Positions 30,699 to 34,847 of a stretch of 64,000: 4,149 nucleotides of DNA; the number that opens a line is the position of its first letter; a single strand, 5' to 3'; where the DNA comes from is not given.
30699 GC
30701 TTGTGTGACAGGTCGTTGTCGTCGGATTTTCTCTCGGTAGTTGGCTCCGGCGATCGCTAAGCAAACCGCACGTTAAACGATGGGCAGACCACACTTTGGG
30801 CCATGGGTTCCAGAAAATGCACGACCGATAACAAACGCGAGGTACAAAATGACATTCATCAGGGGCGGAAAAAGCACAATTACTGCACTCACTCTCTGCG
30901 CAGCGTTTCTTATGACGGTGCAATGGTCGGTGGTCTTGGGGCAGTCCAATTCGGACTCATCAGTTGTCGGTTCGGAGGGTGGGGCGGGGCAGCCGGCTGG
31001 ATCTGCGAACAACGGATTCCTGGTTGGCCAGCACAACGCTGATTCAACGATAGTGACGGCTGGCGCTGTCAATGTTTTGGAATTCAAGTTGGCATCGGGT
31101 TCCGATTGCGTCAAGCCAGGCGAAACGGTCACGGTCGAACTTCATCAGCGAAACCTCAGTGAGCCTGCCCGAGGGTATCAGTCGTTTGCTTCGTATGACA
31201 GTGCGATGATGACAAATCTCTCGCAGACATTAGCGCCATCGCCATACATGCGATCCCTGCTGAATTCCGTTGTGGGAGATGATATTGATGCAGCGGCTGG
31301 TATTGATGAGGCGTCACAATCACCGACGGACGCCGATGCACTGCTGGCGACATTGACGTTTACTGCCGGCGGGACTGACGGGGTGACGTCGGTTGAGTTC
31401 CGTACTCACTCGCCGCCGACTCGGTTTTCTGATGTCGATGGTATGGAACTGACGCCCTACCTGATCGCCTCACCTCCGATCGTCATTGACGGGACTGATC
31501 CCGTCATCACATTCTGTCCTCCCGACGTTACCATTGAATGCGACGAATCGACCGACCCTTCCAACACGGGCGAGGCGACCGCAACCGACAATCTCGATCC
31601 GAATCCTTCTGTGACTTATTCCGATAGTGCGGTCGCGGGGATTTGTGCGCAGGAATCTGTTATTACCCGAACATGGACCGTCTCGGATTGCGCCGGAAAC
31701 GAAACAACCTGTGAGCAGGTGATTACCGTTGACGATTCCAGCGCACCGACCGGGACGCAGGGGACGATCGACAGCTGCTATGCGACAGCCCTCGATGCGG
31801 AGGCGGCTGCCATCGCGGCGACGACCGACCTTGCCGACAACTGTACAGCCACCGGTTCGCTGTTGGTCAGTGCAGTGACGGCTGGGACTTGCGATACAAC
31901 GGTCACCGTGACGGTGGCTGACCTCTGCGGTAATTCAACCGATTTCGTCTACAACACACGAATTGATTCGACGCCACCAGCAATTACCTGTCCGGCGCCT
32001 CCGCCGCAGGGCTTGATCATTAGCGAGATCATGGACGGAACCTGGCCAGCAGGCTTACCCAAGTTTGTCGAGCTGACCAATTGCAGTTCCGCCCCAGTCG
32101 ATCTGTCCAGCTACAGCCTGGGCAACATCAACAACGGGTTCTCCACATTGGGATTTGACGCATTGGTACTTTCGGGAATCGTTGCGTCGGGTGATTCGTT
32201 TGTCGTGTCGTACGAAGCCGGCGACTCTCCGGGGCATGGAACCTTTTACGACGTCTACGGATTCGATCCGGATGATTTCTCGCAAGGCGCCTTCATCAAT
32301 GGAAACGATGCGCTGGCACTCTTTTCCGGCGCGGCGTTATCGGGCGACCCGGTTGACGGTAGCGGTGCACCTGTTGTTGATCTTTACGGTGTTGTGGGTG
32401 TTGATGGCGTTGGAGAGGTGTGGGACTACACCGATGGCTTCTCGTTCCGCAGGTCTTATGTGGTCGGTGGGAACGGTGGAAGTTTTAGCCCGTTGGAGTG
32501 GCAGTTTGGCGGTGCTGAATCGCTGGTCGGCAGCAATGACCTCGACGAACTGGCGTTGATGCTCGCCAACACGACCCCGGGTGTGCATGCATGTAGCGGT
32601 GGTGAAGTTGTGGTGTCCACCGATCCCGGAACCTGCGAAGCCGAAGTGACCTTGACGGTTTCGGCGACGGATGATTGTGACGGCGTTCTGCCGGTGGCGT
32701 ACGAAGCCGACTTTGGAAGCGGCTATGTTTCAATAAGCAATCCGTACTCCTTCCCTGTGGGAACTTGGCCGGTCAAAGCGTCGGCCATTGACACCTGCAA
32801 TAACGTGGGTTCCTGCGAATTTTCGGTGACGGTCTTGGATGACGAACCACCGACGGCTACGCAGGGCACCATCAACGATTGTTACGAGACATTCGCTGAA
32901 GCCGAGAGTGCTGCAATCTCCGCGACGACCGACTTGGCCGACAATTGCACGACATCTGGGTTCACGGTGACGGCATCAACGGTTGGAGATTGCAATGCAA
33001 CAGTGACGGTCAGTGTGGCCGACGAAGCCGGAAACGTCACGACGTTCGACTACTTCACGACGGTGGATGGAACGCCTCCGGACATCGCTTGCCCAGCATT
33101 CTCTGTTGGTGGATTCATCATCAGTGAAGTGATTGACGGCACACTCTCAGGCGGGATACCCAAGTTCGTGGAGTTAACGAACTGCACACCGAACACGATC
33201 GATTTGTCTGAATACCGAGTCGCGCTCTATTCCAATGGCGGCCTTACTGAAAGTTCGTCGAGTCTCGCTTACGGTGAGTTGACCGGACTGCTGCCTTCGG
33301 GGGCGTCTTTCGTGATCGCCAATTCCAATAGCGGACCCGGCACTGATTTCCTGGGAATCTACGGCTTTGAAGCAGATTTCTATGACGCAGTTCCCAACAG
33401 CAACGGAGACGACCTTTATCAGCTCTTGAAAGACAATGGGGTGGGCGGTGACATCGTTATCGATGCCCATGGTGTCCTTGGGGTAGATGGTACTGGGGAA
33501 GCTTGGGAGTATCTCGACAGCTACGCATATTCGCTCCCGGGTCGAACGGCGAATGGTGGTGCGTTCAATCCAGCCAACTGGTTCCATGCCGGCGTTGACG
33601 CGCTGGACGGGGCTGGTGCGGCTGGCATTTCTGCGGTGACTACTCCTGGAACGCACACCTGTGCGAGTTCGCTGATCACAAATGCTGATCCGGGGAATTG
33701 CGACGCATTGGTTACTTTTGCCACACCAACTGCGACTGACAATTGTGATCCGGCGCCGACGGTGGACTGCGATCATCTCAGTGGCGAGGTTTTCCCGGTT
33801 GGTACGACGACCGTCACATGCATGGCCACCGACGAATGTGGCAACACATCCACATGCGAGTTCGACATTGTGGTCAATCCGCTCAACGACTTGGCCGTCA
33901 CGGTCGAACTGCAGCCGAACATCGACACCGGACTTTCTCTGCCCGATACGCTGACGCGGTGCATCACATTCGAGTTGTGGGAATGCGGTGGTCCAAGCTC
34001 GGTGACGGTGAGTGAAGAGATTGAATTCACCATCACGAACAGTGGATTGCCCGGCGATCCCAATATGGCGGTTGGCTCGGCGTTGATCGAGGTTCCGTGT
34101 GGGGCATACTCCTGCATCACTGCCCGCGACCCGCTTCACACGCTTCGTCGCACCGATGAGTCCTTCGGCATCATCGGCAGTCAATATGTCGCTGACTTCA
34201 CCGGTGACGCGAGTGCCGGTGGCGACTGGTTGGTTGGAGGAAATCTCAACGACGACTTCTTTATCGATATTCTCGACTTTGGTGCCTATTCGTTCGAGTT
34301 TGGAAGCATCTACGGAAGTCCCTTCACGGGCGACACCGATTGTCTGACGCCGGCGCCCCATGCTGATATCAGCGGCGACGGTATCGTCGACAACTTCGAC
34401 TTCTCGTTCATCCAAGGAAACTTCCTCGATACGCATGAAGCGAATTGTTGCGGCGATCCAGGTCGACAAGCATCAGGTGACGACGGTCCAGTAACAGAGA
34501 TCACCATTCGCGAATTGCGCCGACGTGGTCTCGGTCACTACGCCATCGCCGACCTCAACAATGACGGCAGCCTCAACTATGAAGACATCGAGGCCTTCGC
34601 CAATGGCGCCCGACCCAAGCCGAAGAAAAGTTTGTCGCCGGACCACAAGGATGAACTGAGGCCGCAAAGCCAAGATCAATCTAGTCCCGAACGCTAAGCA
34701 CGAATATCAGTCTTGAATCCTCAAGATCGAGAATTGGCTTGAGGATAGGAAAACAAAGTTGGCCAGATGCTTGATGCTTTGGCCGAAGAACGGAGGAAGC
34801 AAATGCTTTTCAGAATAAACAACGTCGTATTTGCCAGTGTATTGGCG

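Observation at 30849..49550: Same-strand island of six secreted proteins combining cohesin-like and dockerin-like modules: candidate non-cellulosomal surface-assembly system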

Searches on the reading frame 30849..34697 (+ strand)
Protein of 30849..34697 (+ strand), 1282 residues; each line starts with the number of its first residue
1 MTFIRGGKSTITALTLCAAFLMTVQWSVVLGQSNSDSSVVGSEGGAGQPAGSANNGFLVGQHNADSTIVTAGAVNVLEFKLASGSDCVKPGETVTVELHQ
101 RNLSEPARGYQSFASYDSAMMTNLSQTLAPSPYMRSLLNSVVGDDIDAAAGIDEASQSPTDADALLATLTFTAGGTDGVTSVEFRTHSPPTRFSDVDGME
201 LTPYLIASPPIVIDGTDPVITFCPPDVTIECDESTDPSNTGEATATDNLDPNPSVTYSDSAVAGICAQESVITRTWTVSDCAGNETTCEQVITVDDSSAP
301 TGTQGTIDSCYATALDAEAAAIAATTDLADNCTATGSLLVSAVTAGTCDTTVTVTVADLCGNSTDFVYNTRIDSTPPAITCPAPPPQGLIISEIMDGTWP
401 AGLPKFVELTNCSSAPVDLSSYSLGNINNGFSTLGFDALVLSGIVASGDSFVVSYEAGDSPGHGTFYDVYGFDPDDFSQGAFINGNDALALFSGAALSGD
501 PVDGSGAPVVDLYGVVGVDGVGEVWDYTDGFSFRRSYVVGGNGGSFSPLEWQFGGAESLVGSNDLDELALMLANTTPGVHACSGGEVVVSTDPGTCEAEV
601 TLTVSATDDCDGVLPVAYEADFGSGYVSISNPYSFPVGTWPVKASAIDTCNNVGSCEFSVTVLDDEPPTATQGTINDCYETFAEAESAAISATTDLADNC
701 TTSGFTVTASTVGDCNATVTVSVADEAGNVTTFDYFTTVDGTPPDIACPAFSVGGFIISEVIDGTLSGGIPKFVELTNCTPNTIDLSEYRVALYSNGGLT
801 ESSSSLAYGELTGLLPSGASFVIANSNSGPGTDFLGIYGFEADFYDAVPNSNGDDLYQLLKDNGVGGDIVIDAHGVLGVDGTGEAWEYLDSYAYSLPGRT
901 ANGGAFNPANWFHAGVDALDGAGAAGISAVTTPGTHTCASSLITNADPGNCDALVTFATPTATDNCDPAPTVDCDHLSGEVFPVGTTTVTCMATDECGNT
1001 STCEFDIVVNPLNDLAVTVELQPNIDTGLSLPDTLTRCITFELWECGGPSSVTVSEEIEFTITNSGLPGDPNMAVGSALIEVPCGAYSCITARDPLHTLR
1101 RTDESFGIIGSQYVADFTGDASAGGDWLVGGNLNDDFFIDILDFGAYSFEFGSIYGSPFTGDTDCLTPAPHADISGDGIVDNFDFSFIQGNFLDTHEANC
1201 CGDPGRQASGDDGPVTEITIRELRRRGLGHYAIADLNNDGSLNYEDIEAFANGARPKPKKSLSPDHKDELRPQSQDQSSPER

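Call 4: search_protein_families(library=pfam, proteins=[window:30849-34697:+], max_evalue=0.1)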
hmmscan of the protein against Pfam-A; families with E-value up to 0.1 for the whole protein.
window:30849-34697:+ (1282 aa): 3 families
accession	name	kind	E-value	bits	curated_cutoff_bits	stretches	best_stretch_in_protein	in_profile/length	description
PF00932.25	LTD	-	1.5e-20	74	34.3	2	383-493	2-96/109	Lamin Tail Domain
PF02494.22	HYR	-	5.9e-13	49.4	21.7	2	931-1009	3-81/81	HYR domain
PF00404.24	Dockerin_1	-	0.024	15.2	22.9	0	1134-1189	5-53/57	Dockerin type I domain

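Call 5: search_protein_families(library=ncbifam, proteins=[window:30849-34697:+], max_evalue=0.1)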
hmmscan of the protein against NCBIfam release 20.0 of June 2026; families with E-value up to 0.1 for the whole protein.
window:30849-34697:+ (1282 aa): 3 families
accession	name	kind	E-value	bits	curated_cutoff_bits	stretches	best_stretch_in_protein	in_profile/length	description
NF033680.1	exonuc_ExeM-GG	exception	6.1e-09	34.5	1300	2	747-929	17-178/884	extracellular exonuclease ExeM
NF047446.1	barrel_OmpL47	domain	5.5e-08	33.2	40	1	599-654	4-59/68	OmpL47-type beta-barrel domain-containing protein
NF047441.1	Lepto_OmpL47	equivalog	0.0016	18.2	250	1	567-669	133-236/336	multi-beta-barrel domain surface protein OmpL47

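Call 27: find_homologous_proteins(query=window:30849-34697:+, max_evalue=1e-10)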
Query window:30849-34697:+ (1282 aa): 214 proteins with E <= 1e-10 among 8000 candidates; the best 120 are listed.
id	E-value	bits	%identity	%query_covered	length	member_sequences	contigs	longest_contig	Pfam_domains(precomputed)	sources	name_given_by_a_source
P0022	0.0e+0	2826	98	99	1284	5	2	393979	PF00932.26,PF02494.23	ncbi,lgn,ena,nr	ncbi:MAG: lamin tail domain-containing protein [Phycisphaerales bacterium]|nr:lamin tail domain-cont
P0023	0.0e+0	1654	64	92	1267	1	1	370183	PF00932.26,PF00404.25,PF02494.23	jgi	-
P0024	0.0e+0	1615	63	93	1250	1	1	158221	PF00932.26,PF00404.25,PF02494.23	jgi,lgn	-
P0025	0.0e+0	1091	48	93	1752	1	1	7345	PF00932.26,PF02494.23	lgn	-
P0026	0.0e+0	1067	31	42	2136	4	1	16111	PF23237.2,PF07452.18,PF02494.23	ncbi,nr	ncbi:MAG: CHRD domain-containing protein, partial [Saprospiraceae bacterium]|nr:CHRD domain-containi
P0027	0.0e+0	1046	31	44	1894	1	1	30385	PF23237.2,PF00932.26,PF02494.23,PF10016.15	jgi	jgi:hypothetical protein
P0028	2.4e-285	968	31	44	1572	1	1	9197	PF23237.2,PF02494.23,PF10016.15,PF09491.17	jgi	jgi:hypothetical protein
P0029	2.6e-281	955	56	25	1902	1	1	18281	PF23237.2,PF00932.26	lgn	-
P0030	4.1e-260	885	33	42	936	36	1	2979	PF23237.2,PF02494.23,PF20012.5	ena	-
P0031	7.8e-259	880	31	44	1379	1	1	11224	PF23237.2,PF07482.18,PF02494.23,PF10016.15,PF09491.17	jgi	jgi:hypothetical protein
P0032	8.0e-258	877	29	42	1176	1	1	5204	PF23237.2,PF02494.23,PF28588.1,PF20164.5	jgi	-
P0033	5.3e-251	854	56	28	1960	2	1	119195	PF23237.2,PF02494.23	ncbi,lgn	-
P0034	3.9e-245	835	28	42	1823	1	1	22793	PF23237.2,PF02494.23,PF28588.1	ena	-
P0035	2.9e-235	802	56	25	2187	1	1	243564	PF23237.2,PF02494.23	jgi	jgi:hypothetical protein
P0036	1.7e-217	743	29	36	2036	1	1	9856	PF23237.2,PF17963.8,PF17892.8,PF02494.23,PF17803.8,PF25489.2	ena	-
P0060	8.9e-163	562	44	25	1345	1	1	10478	PF13229.13,PF00404.25,PF00963.25,PF05048.20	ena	-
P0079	2.3e-130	455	47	27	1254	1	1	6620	PF07602.18,PF05048.20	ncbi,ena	-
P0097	2.3e-106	375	44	24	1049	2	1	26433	PF13229.13,PF00404.25,PF00963.25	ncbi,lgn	-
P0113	2.3e-84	302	40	26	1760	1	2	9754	PF13229.13,PF02494.23,PF05048.20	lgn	-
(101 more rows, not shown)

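Call 53: find_encoding_contigs(protein=P0035, flank=10000, max_places=1)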
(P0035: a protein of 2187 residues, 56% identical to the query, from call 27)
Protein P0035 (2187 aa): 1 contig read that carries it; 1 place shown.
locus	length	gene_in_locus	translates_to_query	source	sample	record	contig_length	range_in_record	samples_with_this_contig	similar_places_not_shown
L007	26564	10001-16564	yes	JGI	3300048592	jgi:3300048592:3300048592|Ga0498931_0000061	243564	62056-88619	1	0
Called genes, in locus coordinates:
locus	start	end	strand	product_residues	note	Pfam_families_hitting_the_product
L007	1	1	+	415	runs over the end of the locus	-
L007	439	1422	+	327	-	PF24684:Vgb_lyase (weak), PF08450:SGL (faint), PF01436:NHL (faint), PF06739:SBBP (faint), PF25021:TEN_NHL (weak)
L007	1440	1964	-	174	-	PF08212:Lipocalin_2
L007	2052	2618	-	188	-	PF01322:Cytochrom_C_2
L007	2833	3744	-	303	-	PF04542:Sigma70_r2, PF04545:Sigma70_r4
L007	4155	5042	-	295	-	PF02469:Fasciclin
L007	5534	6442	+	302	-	PF00376:MerR (faint), PF12728:HTH_17, PF02607:B12-binding_2 (weak)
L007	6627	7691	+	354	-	PF27233:MJ0711_N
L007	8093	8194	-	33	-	-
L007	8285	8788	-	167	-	-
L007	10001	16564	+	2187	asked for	PF23237:HYR_4C (faint), PF02494:HYR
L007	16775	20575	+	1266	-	PF23237:HYR_4C (faint)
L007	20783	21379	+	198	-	-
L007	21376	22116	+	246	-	-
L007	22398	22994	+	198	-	PF00196:GerE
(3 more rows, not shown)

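Call 74: find_encoding_contigs(protein=P0023, flank=10000, max_places=1)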
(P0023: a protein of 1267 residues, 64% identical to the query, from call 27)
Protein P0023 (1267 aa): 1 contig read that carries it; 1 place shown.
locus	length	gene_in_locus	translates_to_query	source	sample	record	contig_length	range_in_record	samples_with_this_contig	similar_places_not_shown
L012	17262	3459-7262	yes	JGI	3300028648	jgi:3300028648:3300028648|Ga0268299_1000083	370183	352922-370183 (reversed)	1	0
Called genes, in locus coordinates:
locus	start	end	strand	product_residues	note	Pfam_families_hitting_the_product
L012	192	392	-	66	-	-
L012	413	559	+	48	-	-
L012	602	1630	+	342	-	PF08279:HTH_11, PF13384:HTH_23 (faint), PF19187:HTH_PafC (faint), PF13280:WYL, PF25583:WCX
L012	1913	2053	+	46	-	-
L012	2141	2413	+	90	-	PF00196:GerE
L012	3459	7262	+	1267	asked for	PF00932:LTD, PF00404:Dockerin_1 (faint), PF00932:LTD, PF02494:HYR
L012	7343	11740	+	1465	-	PF00963:Cohesin (faint), PF23237:HYR_4C (faint), PF02494:HYR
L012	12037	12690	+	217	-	-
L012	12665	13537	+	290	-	-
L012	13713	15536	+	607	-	PF23237:HYR_4C (faint)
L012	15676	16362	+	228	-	-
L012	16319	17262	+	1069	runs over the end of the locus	PF07452:CHRD (weak), PF00932:LTD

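Call 75: find_encoding_contigs(protein=P0024, flank=10000, max_places=1)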
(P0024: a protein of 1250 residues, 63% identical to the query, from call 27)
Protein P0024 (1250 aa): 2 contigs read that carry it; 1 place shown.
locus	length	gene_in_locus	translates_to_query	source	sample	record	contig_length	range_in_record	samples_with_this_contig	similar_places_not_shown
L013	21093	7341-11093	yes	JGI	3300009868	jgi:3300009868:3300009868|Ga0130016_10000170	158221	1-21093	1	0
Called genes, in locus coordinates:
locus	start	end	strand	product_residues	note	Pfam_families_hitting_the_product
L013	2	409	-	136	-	?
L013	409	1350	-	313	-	PF00701:DHDPS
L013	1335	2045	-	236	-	PF01113:DapB_N, PF05173:DapB_C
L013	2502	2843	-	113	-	-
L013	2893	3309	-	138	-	PF01272:GreA_GreB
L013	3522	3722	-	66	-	-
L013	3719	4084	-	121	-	PF02482:Ribosomal_S30AE (weak)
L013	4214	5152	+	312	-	PF00126:HTH_1, PF03466:LysR_substrate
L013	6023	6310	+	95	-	PF00196:GerE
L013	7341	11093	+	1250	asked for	PF00932:LTD, PF02494:HYR (weak), PF00404:Dockerin_1 (weak)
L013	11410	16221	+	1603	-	PF02494:HYR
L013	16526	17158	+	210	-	-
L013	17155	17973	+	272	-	-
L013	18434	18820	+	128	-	-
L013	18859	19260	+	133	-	-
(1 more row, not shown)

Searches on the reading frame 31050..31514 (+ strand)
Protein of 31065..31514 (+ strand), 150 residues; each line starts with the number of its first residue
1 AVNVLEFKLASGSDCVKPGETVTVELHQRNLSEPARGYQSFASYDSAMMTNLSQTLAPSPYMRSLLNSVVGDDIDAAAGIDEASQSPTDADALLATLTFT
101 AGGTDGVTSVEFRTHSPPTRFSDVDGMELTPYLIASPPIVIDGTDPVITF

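Call 18: find_homologous_proteins(query=window:31065-31514:+)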
Query seq(150 aa): 113 candidates shared short words with the query, none scored E <= 0.001.

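Call 32: search_protein_families(library=pfam, alignment_id=A3, max_evalue=0.01)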
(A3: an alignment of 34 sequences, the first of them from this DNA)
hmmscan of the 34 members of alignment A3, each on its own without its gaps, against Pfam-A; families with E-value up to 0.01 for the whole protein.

A. member 1, seq(152 aa): 0 families

B. families by the number of members that match (of 34 scanned): 1 family
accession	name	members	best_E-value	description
PF00963.24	Cohesin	18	1.6e-10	Cohesin domain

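Call 38: predict_structure(alignment_id=A3)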
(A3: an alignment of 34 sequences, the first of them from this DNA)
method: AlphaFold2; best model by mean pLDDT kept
length: 152 residues; sequences in the alignment: 34
mean_pLDDT: 95.3   pTM: 0.90
mean pLDDT of the five models: 95.3, 95.0, 94.8, 94.8, 94.0
residues with pLDDT >= 90: 137; 70-90: 12; 50-70: 2; < 50: 1
segments of 3 or more residues with pLDDT < 50: none
pLDDT, mean of each block of 10 residues (from residue 1): 80 97 98 98 98 98 93 97 89 97 98 98 96 96 97 85
secondary structure, 60 per line:
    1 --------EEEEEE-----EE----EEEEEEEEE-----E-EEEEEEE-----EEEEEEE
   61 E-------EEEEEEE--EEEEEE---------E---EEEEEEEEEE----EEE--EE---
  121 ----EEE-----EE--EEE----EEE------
elements in order: E9-14 E26-34 E42-48 E54-61 E69-75 E78-83 E97-106 E111-113 E125-127 E137-139 E144-146

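Call 42: fold_search(model_id=the predicted structure, library=pdb)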
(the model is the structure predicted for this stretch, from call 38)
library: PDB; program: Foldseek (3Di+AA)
matches with E <= 10: 1913; with E <= 0.001: 87
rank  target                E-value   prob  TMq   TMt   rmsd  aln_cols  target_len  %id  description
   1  6kgf_A                1.7e-09  1.00  0.74  0.78   3.6       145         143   19  Crystal structure of CaDoc0917(R16D)-CaCohA2 complex at pH 8.2 (released 2020-07-08)
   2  6kgc_A                2.0e-09  1.00  0.74  0.78   3.1       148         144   17  Crystal structure of CaDoc0917(R49D)-CaCohA2 complex at pH 5.4 (released 2020-07-08)
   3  6kgf_C                2.1e-09  1.00  0.76  0.78   2.8       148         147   17  Crystal structure of CaDoc0917(R16D)-CaCohA2 complex at pH 8.2 (released 2020-07-08)
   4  6kge_A                7.4e-09  1.00  0.75  0.80   2.8       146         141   16  Crystal structure of CaDoc0917(R16D)-CaCohA2 complex at pH 5.5 (released 2020-07-08)
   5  6kgd_A                9.6e-09  1.00  0.74  0.77   3.1       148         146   17  Crystal structure of CaDoc0917(R49D)-CaCohA2 complex at pH 8.0 (released 2020-07-08)
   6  1g1k_A                2.9e-08  1.00  0.74  0.78   2.8       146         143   18  COHESIN MODULE FROM THE CELLULOSOME OF CLOSTRIDIUM CELLULOLYTICUM (released 2000-11-22)
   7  2vn5_A                5.0e-08  1.00  0.75  0.79   2.8       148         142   18  The Clostridium cellulolyticum dockerin displays a dual binding mode for its cohesin partner (released 2008-05-20)
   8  2vn5_C                5.5e-08  1.00  0.74  0.76   3.0       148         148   18  The Clostridium cellulolyticum dockerin displays a dual binding mode for its cohesin partner (released 2008-05-20)
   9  2vn6_A                5.5e-08  1.00  0.71  0.72   4.2       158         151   17  The Clostridium cellulolyticum dockerin displays a dual binding mode for its cohesin partner (released 2008-05-13)
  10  4fl4_C                1.2e-07  1.00  0.71  0.37   3.8       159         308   19  Scaffoldin conformation and dynamics revealed by a ternary complex from the Clostridium thermocellum cellulosome (released 2012-06-27)
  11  6kg8_MODEL_1_A        1.3e-07  1.00  0.71  0.70   4.7       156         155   18  Solution structure of CaCohA2 from Clostridium acetobutylicum (released 2020-07-08)
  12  4ums                  1.5e-07  1.00  0.73  0.72   3.4       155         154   15  The crystal structure of the seventh ScaB type I cohesin from Pseudobacteroides cellulosolvens (released 2015-05-06)
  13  3ul4_A                1.8e-07  1.00  0.66  0.70   3.7       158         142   18  Crystal structure of Coh-OlpA(Cthe_3080)-Doc918(Cthe_0918) complex: A novel type I Cohesin-Dockerin complex from Clost (released 2012-11-28)
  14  5nrm_A                2.0e-07  1.00  0.76  0.81   2.4       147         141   12  Crystal structure of the sixth cohesin from Acetivibrio cellulolyticus' scaffoldin B in complex with Cel5 dockerin S51 (released 2018-01-31)
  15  3kcp_A                2.0e-07  1.00  0.71  0.38   3.6       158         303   18  Crystal structure of interacting Clostridium thermocellum multimodular components (released 2010-02-09)
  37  2xdh                  1.2e-06  1.00  0.67  0.74   3.5       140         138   15  Non-cellulosomal cohesin from the hyperthermophilic archaeon Archaeoglobus fulgidus (released 2010-05-26)
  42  2jh2_A                1.8e-06  1.00  0.64  0.72   3.5       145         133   12  X-ray crystal structure of a cohesin-like module from Clostridium perfringens (released 2007-11-06)
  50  2vo8                  3.7e-06  1.00  0.67  0.75   3.4       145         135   14  Cohesin module from Clostridium perfringens ATCC13124 family 33 glycoside hydrolase. (released 2008-09-02)
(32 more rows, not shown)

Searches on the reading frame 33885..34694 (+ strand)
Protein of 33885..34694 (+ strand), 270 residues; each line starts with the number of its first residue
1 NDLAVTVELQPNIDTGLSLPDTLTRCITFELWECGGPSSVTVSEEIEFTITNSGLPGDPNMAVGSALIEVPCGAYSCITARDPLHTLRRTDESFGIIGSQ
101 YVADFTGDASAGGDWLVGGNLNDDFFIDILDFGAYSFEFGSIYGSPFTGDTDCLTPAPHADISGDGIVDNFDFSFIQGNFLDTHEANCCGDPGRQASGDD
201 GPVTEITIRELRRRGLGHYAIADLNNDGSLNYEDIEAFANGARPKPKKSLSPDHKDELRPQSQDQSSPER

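Call 55: search_protein_families(library=pfam, proteins=[window:33885-34694:+], max_evalue=10)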
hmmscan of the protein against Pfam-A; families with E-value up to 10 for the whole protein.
seq(270 aa): 3 families
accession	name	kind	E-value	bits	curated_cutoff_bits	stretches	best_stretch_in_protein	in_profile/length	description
PF00404.24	Dockerin_1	-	0.00062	20.4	22.9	1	122-177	5-53/57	Dockerin type I domain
PF13499.12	EF-hand_7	-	0.047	14.5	30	1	221-245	10-32/67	EF-hand domain pair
PF00036.39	EF-hand_1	-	0.095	12.7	25.4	1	221-237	8-24/29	EF hand domain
